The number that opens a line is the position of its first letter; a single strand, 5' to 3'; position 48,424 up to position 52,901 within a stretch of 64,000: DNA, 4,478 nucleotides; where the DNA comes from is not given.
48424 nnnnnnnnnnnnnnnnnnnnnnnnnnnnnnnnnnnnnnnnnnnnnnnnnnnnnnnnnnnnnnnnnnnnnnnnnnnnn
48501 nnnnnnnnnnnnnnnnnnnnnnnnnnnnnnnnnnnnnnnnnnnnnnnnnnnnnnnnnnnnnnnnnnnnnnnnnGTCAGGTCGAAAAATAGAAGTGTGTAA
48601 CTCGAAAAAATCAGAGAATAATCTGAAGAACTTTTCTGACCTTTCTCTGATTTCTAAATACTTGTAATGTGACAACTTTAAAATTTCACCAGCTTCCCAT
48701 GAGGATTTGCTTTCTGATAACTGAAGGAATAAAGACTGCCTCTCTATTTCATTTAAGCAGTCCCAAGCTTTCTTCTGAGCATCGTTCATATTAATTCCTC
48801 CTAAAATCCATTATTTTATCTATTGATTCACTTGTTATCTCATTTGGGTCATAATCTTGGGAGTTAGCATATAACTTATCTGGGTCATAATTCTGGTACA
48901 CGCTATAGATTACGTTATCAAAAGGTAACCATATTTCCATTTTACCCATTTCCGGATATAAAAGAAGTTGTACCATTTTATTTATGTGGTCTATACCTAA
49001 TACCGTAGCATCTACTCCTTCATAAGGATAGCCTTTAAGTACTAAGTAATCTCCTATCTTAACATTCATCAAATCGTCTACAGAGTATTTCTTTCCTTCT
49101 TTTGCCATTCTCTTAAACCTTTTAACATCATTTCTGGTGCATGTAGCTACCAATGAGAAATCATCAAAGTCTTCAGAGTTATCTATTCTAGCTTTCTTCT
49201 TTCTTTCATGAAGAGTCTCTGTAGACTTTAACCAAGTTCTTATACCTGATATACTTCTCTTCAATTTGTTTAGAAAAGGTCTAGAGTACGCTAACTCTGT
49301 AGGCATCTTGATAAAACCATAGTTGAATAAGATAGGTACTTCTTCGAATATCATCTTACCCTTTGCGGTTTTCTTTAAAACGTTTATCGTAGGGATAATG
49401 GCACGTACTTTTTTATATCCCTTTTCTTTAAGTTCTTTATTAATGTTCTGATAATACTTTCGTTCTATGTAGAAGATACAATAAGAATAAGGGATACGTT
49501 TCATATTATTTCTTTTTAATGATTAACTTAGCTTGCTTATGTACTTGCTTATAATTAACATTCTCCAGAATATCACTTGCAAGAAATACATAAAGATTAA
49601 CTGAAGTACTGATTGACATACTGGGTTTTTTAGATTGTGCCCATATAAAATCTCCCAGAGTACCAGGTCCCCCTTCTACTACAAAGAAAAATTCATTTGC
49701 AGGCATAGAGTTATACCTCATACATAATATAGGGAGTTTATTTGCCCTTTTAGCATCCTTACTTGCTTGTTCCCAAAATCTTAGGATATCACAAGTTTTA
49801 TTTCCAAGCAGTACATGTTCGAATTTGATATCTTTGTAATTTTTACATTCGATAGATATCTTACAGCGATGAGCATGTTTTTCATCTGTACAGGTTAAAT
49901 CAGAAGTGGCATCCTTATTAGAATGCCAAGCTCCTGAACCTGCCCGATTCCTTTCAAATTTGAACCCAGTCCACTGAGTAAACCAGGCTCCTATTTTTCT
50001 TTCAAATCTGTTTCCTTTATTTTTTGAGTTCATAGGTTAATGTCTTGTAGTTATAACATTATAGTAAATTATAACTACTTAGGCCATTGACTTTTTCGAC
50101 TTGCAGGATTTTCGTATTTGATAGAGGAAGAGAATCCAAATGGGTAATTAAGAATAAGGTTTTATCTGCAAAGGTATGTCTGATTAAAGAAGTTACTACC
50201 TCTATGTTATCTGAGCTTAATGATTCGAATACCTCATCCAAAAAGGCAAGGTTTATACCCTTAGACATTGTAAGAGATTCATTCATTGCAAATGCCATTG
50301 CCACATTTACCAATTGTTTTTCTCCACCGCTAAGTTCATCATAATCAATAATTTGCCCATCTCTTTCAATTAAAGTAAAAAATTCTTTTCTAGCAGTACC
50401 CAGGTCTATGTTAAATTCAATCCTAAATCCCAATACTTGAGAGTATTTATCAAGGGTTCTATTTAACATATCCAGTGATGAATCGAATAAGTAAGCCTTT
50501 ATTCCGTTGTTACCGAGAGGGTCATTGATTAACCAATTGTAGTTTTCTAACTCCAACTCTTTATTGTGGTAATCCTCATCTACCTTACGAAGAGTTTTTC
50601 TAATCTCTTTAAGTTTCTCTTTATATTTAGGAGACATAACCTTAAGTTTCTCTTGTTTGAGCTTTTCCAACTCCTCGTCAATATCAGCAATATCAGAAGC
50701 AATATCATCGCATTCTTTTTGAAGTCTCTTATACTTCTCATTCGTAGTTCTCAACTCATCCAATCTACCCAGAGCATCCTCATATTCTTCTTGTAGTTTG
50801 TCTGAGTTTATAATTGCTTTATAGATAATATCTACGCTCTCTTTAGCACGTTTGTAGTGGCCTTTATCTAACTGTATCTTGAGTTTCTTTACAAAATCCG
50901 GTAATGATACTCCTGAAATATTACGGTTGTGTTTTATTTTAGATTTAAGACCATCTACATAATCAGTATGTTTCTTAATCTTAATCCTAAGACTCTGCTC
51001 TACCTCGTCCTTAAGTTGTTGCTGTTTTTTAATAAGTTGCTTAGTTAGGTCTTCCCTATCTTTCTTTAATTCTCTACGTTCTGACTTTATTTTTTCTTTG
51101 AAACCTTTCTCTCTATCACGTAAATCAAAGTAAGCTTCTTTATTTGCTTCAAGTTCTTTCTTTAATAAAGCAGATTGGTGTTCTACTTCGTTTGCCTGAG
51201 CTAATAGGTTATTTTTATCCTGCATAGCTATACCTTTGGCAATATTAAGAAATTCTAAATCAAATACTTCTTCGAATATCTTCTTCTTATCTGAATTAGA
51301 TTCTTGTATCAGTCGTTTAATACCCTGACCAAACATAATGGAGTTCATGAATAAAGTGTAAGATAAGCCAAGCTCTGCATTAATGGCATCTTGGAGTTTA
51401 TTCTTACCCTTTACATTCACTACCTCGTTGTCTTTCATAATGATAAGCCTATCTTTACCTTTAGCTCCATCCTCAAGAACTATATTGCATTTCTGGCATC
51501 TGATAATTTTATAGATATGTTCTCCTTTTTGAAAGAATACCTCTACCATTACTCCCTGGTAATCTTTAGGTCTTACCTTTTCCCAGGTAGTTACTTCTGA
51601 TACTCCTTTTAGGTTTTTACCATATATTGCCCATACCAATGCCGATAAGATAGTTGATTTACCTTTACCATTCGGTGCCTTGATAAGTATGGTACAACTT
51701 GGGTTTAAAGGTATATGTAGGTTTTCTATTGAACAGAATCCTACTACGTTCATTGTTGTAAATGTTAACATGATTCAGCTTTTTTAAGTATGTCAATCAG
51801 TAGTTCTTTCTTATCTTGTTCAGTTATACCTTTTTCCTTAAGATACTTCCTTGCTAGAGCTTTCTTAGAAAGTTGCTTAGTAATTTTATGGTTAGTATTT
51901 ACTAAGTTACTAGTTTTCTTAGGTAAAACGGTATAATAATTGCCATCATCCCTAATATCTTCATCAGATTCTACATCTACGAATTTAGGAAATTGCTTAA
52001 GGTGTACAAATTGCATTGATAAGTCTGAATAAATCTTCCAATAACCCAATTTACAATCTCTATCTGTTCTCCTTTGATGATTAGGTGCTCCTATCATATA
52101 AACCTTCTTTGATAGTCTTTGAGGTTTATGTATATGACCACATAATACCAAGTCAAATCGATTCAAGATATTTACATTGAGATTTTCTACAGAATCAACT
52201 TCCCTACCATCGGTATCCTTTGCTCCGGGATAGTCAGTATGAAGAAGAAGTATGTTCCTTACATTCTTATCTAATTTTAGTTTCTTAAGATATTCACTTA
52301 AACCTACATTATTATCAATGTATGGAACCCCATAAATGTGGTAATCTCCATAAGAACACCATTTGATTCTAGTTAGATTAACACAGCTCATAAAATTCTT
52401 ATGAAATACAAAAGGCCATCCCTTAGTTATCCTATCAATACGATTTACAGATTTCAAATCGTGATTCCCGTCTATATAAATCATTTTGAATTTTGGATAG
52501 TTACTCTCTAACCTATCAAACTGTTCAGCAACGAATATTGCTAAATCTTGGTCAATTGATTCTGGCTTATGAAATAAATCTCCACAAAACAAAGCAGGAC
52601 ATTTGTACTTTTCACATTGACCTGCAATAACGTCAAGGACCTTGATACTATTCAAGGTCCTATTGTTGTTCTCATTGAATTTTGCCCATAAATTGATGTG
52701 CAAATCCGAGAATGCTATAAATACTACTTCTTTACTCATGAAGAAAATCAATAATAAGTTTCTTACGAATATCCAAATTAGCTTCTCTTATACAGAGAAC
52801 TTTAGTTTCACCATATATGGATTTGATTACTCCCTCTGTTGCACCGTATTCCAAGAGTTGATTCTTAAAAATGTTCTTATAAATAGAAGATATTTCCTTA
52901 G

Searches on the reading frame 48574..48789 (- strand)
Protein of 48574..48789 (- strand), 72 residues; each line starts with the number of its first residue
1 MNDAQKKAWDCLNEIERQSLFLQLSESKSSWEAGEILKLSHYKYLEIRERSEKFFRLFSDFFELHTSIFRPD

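Call 90: search_solved_structures(query=A3, max_evalue=10, show_alignments=3)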
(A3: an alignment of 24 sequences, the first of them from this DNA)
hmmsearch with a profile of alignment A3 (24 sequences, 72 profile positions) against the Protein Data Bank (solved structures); distinct sequences matched with E-value up to 10: 0.

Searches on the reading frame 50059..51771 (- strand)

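Call 11: search_protein_families(library=pfam, proteins=[window:50059-51771:-], max_evalue=0.001)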
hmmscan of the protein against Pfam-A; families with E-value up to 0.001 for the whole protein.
window:50059-51771:- (570 aa): 5 families
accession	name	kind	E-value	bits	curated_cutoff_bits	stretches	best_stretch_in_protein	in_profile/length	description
PF13476.12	AAA_23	-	1.5e-12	49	27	1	11-254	6-197/201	AAA domain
PF02463.25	SMC_N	-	6.8e-12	45.7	40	1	6-560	4-213/220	RecF/RecN/SMC N terminal domain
PF13558.12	SbcC_Walker_B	-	5.1e-07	30.3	27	1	476-531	29-89/90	SbcC/RAD50-like, Walker B motif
PF13304.12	AAA_21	-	3.3e-06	27.8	27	1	252-546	65-300/304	AAA domain, putative AbiEii toxin, Type IV TA system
PF12795.12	MscS_porin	-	5.3e-06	26.6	34.4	1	324-415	16-108/238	Mechanosensitive ion channel porin domain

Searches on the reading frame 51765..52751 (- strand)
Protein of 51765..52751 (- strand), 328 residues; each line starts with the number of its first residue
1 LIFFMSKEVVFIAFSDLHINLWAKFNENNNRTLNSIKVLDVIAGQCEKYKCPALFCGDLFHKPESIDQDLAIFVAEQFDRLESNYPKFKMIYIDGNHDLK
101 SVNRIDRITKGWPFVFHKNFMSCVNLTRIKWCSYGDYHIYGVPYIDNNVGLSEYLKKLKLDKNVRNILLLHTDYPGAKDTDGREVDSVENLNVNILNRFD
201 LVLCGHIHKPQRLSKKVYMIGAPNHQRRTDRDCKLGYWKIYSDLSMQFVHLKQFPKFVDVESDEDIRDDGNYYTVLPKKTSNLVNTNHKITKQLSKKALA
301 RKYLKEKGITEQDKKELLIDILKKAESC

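Call 31: search_protein_families(library=pfam, proteins=[window:51765-52751:-], max_evalue=0.001)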
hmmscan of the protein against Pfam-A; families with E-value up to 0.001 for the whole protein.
window:51765-52751:- (328 aa): 2 families
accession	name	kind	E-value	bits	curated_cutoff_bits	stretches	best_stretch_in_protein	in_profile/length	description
PF00149.33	Metallophos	-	7.3e-10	40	21.5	1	11-210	3-191/191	Calcineurin-like phosphoesterase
PF12850.12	Metallophos_2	-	0.00017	22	27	1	13-212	5-121/154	Calcineurin-like phosphoesterase superfamily domain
